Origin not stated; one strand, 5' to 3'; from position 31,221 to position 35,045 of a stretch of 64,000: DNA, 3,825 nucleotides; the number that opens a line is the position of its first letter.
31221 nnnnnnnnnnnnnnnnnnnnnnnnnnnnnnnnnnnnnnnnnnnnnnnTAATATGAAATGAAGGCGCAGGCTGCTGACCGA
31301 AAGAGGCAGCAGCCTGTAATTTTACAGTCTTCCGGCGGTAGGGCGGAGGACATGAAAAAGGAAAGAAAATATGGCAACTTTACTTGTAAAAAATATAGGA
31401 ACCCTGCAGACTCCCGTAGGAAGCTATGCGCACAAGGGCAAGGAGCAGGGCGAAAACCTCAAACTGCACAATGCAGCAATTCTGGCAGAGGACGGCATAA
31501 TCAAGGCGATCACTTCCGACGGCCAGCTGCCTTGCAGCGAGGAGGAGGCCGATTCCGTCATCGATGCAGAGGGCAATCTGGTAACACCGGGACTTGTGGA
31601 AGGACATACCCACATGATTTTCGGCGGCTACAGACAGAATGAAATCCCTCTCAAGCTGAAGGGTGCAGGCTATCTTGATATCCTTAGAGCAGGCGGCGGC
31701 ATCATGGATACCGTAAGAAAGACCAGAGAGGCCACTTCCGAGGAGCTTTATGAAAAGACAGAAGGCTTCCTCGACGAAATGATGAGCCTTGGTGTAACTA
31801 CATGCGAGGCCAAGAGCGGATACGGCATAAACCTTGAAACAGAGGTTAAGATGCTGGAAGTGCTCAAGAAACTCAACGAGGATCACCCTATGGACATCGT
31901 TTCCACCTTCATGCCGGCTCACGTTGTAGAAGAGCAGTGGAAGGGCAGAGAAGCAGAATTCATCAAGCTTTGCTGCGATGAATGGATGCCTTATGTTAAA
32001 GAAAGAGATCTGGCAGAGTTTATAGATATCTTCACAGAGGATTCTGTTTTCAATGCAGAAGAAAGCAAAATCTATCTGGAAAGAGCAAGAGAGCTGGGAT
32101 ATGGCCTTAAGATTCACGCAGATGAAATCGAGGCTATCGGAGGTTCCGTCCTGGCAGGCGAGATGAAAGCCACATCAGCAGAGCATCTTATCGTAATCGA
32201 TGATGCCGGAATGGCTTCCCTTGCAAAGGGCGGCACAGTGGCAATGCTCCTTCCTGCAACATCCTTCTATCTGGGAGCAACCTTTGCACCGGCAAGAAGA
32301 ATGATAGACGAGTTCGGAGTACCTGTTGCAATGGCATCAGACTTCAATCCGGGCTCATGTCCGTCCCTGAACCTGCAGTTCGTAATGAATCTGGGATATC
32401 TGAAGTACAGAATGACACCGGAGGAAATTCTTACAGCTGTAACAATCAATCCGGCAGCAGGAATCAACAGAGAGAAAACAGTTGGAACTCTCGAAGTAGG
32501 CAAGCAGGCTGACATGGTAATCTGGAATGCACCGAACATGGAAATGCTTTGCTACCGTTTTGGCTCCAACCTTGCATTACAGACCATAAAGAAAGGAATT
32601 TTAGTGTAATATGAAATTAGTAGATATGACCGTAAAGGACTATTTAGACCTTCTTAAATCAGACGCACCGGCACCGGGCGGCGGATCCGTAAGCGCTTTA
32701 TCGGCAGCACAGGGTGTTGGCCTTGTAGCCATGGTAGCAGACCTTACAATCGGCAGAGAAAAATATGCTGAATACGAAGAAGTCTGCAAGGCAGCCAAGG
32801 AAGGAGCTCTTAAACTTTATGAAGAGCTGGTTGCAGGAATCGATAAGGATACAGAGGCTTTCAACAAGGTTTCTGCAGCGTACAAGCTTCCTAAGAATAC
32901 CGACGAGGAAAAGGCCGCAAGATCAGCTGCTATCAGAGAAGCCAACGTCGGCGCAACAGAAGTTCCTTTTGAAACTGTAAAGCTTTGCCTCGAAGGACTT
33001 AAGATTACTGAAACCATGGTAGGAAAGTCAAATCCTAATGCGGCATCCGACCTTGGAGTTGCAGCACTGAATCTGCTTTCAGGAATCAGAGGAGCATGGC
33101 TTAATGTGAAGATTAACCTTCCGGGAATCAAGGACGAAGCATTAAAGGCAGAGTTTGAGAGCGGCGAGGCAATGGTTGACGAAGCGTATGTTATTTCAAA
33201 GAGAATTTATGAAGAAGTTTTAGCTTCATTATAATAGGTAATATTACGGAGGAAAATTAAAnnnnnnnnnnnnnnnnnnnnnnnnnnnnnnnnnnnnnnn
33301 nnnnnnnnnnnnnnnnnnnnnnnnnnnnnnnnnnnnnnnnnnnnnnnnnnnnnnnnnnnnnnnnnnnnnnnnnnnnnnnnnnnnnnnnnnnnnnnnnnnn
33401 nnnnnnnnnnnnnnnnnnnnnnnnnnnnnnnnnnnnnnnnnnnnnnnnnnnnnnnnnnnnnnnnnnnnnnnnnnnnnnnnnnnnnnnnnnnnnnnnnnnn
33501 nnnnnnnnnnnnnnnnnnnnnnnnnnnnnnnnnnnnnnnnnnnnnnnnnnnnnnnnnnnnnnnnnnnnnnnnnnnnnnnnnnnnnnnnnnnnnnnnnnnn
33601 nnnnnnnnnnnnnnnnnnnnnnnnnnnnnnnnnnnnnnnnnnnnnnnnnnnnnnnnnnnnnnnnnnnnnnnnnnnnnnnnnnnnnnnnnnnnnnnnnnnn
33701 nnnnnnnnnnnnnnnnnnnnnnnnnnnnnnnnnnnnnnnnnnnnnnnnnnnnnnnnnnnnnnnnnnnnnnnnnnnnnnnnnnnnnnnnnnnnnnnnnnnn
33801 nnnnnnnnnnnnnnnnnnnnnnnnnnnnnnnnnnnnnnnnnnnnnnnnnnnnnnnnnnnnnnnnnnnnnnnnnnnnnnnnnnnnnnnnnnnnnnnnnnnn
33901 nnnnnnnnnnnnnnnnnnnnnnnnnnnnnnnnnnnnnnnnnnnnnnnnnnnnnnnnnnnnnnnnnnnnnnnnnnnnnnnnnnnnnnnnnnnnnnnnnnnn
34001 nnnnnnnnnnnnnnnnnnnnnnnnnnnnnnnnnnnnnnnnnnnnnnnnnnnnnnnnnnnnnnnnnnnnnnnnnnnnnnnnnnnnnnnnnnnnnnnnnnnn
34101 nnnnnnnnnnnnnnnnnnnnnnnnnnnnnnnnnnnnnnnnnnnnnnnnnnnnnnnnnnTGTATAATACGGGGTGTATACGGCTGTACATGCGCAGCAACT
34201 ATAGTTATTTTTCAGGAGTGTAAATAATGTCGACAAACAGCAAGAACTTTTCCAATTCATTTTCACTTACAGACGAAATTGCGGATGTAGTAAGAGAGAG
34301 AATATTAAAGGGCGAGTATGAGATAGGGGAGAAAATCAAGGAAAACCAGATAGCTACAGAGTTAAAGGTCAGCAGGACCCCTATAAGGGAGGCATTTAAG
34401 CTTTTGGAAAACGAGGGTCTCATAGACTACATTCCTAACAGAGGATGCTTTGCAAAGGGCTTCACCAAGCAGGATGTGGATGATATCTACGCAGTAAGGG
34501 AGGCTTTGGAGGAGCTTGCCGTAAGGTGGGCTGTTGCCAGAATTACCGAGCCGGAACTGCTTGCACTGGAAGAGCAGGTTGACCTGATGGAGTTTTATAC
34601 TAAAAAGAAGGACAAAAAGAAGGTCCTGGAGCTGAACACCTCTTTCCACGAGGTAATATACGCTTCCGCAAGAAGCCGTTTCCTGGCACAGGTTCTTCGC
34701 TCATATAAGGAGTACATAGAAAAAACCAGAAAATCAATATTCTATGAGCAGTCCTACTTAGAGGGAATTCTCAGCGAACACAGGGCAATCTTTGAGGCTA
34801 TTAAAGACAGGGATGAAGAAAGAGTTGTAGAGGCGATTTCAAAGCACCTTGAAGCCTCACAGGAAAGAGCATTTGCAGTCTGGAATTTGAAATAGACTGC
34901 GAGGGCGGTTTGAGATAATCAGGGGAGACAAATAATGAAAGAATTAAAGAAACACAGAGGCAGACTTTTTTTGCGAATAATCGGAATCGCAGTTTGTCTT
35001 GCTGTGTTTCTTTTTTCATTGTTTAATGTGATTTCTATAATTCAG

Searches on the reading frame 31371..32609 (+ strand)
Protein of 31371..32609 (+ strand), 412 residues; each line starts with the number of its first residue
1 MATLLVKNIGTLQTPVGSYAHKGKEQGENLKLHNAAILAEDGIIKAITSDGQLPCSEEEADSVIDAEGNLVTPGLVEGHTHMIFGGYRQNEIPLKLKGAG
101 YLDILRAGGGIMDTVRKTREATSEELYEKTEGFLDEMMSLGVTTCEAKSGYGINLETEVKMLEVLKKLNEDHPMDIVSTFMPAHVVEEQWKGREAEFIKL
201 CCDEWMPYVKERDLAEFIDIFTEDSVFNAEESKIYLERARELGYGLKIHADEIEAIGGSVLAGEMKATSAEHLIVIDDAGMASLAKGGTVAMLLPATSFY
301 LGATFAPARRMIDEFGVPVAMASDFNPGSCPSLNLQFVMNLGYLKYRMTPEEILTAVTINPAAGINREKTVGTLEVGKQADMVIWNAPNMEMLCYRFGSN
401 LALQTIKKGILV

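Call 47: search_protein_families(library=pfam, proteins=[window:31371-32609:+], max_evalue=0.001)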
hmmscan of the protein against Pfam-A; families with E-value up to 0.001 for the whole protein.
window:31371-32609:+ (412 aa): 2 families
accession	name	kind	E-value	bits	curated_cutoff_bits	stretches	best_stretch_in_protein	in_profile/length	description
PF07969.17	Amidohydro_3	-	2.1e-23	84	29.7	2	107-392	142-451/472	Amidohydrolase family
PF01979.26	Amidohydro_1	-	9.3e-22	78.2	25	1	70-392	1-329/345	Amidohydrolase family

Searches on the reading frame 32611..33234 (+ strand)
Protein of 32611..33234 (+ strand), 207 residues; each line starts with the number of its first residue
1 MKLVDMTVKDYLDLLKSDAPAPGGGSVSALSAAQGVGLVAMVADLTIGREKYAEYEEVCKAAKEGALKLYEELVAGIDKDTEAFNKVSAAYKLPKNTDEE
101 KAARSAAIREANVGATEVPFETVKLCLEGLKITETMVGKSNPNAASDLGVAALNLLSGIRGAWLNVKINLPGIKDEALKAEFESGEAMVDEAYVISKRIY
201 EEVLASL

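Call 47: search_protein_families(library=pfam, proteins=[window:32611-33234:+], max_evalue=0.001)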
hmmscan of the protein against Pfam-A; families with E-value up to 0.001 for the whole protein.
window:32611-33234:+ (207 aa): 1 family
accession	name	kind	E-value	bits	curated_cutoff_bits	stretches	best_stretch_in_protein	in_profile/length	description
PF04961.17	FTCD_C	-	1.5e-65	220.8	24.5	1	7-183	1-177/182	Formiminotransferase-cyclodeaminase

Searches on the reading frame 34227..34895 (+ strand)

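Call 47: search_protein_families(library=pfam, proteins=[window:34227-34895:+], max_evalue=0.001)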
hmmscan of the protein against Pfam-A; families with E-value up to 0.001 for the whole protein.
window:34227-34895:+ (222 aa): 2 families
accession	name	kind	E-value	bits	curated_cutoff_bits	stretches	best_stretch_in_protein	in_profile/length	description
PF07729.17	FCD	-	9.4e-31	107.3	24.3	1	86-209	1-124/125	FCD domain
PF00392.27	GntR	-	1.5e-18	66.7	27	1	15-75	2-63/64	Bacterial regulatory proteins, gntR family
